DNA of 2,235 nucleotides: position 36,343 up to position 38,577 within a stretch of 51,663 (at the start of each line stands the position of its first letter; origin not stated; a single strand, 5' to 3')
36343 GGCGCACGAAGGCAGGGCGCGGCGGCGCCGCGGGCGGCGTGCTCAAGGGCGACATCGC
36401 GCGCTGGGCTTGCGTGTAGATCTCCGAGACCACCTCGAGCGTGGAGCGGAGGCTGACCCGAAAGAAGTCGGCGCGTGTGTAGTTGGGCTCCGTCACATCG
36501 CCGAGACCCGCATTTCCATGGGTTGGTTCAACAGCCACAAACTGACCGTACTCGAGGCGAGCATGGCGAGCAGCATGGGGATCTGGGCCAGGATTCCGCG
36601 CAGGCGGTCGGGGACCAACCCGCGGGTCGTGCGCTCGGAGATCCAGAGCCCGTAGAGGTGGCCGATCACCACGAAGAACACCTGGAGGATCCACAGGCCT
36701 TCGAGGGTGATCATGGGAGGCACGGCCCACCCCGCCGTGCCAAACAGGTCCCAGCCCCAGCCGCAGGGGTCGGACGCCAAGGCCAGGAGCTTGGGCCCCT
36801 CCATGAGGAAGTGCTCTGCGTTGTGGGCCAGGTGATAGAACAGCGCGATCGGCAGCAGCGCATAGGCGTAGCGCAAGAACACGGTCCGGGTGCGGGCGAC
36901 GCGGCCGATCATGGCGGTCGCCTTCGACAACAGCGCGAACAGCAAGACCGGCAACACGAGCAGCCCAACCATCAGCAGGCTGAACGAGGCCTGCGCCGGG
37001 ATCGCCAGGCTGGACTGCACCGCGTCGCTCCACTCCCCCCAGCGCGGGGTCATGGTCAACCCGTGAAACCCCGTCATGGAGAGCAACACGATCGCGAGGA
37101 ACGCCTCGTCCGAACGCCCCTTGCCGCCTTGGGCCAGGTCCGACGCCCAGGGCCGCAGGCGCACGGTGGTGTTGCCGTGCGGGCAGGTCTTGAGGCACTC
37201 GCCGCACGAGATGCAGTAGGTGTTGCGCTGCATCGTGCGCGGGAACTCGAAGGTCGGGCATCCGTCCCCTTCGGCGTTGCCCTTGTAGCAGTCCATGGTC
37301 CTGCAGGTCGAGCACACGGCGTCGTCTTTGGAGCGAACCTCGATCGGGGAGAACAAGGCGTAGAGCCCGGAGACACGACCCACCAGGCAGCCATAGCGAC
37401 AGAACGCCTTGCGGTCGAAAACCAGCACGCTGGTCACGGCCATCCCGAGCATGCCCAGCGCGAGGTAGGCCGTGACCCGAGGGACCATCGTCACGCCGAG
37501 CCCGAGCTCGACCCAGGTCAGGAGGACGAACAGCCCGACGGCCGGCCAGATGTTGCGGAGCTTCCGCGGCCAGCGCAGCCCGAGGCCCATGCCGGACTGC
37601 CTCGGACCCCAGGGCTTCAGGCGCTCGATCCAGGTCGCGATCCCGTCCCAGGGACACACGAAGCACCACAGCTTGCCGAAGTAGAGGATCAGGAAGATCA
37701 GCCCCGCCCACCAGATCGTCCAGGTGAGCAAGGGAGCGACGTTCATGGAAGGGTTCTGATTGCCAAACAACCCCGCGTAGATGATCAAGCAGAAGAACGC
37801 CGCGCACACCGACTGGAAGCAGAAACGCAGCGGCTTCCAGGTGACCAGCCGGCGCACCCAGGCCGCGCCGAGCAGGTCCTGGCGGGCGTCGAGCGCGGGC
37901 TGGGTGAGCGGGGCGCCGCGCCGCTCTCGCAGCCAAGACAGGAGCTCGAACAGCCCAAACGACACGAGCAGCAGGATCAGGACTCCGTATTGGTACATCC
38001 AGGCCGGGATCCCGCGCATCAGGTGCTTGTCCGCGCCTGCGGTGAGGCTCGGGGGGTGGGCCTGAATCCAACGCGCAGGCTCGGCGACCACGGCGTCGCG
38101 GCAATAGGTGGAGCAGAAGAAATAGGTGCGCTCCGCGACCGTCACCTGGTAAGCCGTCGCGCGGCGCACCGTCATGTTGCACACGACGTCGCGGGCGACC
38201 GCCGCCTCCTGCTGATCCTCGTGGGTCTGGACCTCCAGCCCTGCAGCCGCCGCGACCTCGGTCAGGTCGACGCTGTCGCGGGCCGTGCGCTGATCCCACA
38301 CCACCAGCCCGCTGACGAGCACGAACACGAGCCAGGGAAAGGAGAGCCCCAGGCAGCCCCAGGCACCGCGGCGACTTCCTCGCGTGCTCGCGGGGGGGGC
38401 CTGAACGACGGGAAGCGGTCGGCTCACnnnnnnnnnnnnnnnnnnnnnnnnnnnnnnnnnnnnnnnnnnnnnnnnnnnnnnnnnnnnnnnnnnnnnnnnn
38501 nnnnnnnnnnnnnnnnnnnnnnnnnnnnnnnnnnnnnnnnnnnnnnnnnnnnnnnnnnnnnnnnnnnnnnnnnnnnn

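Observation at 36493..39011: Putative copper-handling pair inside the nap operon: an exported protein maturing to N-terminal His-His, plus a YHS-domain membrane polyferredoxin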

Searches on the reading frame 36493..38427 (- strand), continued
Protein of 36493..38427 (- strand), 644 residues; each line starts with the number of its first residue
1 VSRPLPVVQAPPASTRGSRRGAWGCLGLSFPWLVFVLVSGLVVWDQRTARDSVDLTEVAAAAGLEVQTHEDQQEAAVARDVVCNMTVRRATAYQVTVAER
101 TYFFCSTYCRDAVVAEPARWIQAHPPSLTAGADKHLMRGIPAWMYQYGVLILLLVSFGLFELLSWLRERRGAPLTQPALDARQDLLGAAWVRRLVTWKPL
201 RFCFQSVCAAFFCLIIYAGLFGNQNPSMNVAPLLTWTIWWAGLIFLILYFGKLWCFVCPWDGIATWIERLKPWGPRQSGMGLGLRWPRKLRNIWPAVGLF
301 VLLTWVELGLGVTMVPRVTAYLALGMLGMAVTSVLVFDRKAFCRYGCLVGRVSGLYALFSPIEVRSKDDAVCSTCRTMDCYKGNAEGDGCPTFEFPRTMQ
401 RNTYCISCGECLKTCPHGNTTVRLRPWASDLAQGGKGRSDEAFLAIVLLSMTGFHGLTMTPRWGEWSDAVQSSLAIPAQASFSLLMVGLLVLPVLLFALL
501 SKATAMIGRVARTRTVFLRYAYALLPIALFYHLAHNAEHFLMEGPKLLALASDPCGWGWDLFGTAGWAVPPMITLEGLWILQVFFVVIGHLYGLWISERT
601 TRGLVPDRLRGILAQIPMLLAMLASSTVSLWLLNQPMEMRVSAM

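Call 37: search_solved_structures(query=A2, max_evalue=1)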
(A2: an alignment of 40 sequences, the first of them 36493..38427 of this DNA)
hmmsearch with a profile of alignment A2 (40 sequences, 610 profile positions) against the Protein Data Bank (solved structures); distinct sequences matched with E-value up to 1: 8.
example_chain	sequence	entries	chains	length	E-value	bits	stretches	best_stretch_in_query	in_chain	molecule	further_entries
2inp_A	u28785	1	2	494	0.016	16.8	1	67-97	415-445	Phenol hydroxylase component phN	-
3u52_A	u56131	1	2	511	0.016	16.8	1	67-97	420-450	Phenol hydroxylase component phN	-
2inn_A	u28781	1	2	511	0.016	16.8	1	67-97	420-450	Phenol hydroxylase component phN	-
2wsc_C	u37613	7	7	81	0.078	14.6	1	370-396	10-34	PHOTOSYSTEM I IRON-SULFUR CENTER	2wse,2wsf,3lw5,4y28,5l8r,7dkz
2o01_C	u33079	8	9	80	0.086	14.4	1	370-396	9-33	Photosystem I iron-sulfur center | PsaC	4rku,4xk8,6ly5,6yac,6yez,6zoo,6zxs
7wfd_AC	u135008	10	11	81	0.25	12.9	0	370-393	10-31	Photosystem I iron-sulfur center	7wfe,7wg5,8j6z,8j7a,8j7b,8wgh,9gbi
9grx_c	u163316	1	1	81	0.26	12.8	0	370-393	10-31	Photosystem I iron-sulfur center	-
7f4v_aC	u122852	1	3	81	0.91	11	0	370-394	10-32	Photosystem I iron-sulfur center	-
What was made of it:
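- On YHS/TRASH: The only solved relative found by profile search is the phenol hydroxylase YHS domain (call 37).
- The YHS domain of phenol hydroxylase was the only PDB profile hit for that region (call 37).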

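Call 44: predict_structure(alignment_id=A3)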
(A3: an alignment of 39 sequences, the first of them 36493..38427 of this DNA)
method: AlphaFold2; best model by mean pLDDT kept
length: 644 residues; sequences in the alignment: 39
mean_pLDDT: 84.6   pTM: 0.86
mean pLDDT of the five models: 84.6, 82.2, 80.8, 80.0, 79.4
residues with pLDDT >= 90: 297; 70-90: 259; 50-70: 66; < 50: 22
segments of 3 or more residues with pLDDT < 50: 1-9, 126-133, 641-644
pLDDT, mean of each block of 10 residues (from residue 1): 42 58 90 96 96 95 81 81 89 94 91 92 56 54 79 92 92 73 91 91 92 95 91 86 87 80 89 78 85 81 85 85 91 84 60 75 87 85 84 65 65 87 90 78 88 85 92 97 94 95 97 93 92 89 91 92 89 91 92 93 94 96 88 72 39
secondary structure, 60 per line:
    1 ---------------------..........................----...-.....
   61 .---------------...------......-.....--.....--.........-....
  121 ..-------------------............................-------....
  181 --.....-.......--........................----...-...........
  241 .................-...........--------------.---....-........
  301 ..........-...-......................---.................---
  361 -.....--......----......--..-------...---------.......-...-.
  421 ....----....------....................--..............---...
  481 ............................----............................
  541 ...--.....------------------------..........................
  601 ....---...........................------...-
elements in order: H22-47 E52-54 H56-61 E77-79 E86-88 E93-97 E100-104 H107-115 H117-122 H142-169 H177-180 H189-195 H198-221 H230-257 H259-269 H288-291 H293-310 H316-336 H341-357 E362-366 H369-374 H379-382 H408-414 E420-424 H429-432 H439-458 H461-474 H478-508 H513-543 H546-550 H575-604 H608-634

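Call 49: fold_search(model_id=the predicted structure, library=pdb)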
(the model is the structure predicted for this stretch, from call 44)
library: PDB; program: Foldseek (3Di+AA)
matches with E <= 10: 239; with E <= 0.001: 0
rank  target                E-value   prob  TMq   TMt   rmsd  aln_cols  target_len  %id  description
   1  6bat_A                6.2e-02  0.08  0.08  0.10  27.2       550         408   12  Crystal Structure of Wild-Type GltPh in complex with L-aspartate (released 2018-01-17)
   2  4u4w_B                1.2e-01  0.14  0.12  0.16  21.9       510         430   11  Structure of a nitrate/nitrite antiporter NarK in nitrate-bound occluded state (released 2015-07-15)
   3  6ob6_B                2.8e-01  0.08  0.10  0.15  22.3       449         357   11  Human equilibrative nucleoside transporter-1, S-(4-nitrobenzyl)-6-thioinosine bound, merohedrally twinned (released 2019-07-03)
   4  7ngh_A                3.0e-01  0.05  0.08  0.11  25.0       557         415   10  Structure of glutamate transporter homologue in complex with Sybody (released 2021-09-15)
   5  8ymc_C                3.7e-01  0.11  0.10  0.19  29.4       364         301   12  FtsEX in nanodisc (released 2025-03-12)
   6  9ntc                  4.4e-01  0.05  0.09  0.12  22.9       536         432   12  Structure of Synaptic Vesicle Protein 2A Bound to Brivaracetam and UCB1244283 (released 2025-09-10)
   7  8afa_B                4.4e-01  0.03  0.07  0.10  27.7       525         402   11  Cryo-EM structure of a substrate-bound glutamate transporter homologue GltTk encapsulated within a nanodisc (released 2023-04-05)
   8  10tp_A                5.8e-01  0.03  0.08  0.11  26.4       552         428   13  ArsB from L. ferriphilum in inward-facing state (parallel dimer) (released 2026-03-11)
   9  7rp5_B                5.8e-01  0.03  0.09  0.11  26.2       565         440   14  CLC-ec1 at pH 4.5 100mM Cl Turn (released 2022-11-16)
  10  9q8i_M                6.3e-01  0.03  0.09  0.11  27.8       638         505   12  Cryo-EM structure of E. coli complex I variant V96P/N142M (NuoE) (released 2025-11-05)
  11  2nwl_B                6.9e-01  0.04  0.09  0.12  25.9       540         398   11  Crystal structure of GltPh in complex with L-Asp (released 2007-02-27)
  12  8afa_A                7.2e-01  0.03  0.07  0.10  27.7       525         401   11  Cryo-EM structure of a substrate-bound glutamate transporter homologue GltTk encapsulated within a nanodisc (released 2023-04-05)
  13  3v8f_A                7.9e-01  0.03  0.09  0.12  21.6       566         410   10  Crystal structure of crosslinked GltPh V216C-M385C mutant (released 2012-02-15)
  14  8tgn_A                8.2e-01  0.04  0.09  0.13  22.4       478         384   13  VMAT1 dimer with serotonin and reserpine (released 2024-03-20)
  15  7cvs_B                8.2e-01  0.03  0.09  0.10  26.3       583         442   14  Crystal structure of the C85A/L194A mutant CLC-ec1 with Fab fragment (released 2021-09-01)
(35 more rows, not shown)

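Call 69: search_protein_families(library=pfam, alignment_id=A3, max_evalue=0.01)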
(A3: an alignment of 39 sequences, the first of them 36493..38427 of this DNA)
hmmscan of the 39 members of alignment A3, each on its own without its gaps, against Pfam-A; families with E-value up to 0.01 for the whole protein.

A. member 1, window:36493-38427:- (644 aa): 2 families
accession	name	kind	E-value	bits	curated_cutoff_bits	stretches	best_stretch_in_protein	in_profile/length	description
PF04945.19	YHS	-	0.0021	18.5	30.3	1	80-122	3-45/47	YHS domain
PF12837.12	Fer4_6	-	0.0021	18.4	25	1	404-418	8-22/24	4Fe-4S binding domain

B. families by the number of members that match (of 39 scanned): 10 families
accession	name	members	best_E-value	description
PF04945.19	YHS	39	3.7e-22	YHS domain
PF12801.12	Fer4_5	31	5.3e-05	4Fe-4S binding domain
PF24273.1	TRASH_HVO_1752_C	5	0.0002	HVO_1752, C-terminal TRASH domain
PF00037.32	Fer4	5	0.00074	4Fe-4S binding domain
PF12837.12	Fer4_6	5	0.0021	4Fe-4S binding domain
PF13237.11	Fer4_10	4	0.00083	4Fe-4S dicluster domain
PF06467.20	zf-FCS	3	6.5e-06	MYM-type Zinc finger with FCS sequence motif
PF13484.11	Fer4_16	2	0.0073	4Fe-4S double cluster binding domain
PF08394.17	Arc_trans_TRASH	1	0.0035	Archaeal TRASH domain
PF12838.12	Fer4_7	1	0.006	4Fe-4S dicluster domain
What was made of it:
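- On YHS/TRASH (PF04945): All 39 relatives match (best 3.7e-22, call 69).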

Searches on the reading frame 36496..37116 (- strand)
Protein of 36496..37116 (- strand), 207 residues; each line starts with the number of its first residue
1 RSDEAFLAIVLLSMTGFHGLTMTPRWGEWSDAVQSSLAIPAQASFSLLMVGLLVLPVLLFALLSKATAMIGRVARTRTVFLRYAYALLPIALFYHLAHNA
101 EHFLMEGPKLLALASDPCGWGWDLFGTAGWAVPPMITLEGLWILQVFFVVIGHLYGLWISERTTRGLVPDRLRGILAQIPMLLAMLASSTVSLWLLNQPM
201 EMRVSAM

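Call 43: search_protein_families(library=pfam, proteins=[window:36496-37116:-], max_evalue=5)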
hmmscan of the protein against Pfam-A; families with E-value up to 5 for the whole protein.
seq(207 aa): 3 families
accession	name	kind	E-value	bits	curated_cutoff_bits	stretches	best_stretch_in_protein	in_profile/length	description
PF01127.27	Sdh_cyt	-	0.022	15.3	25.8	1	47-105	31-93/122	Succinate dehydrogenase/Fumarate reductase transmembrane subunit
PF10161.14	DDDD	-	0.13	12.5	27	1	40-68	29-58/76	Putative mitochondrial precursor protein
PF13268.11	DUF4059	-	1.4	9.8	25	1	43-64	46-67/72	Protein of unknown function (DUF4059)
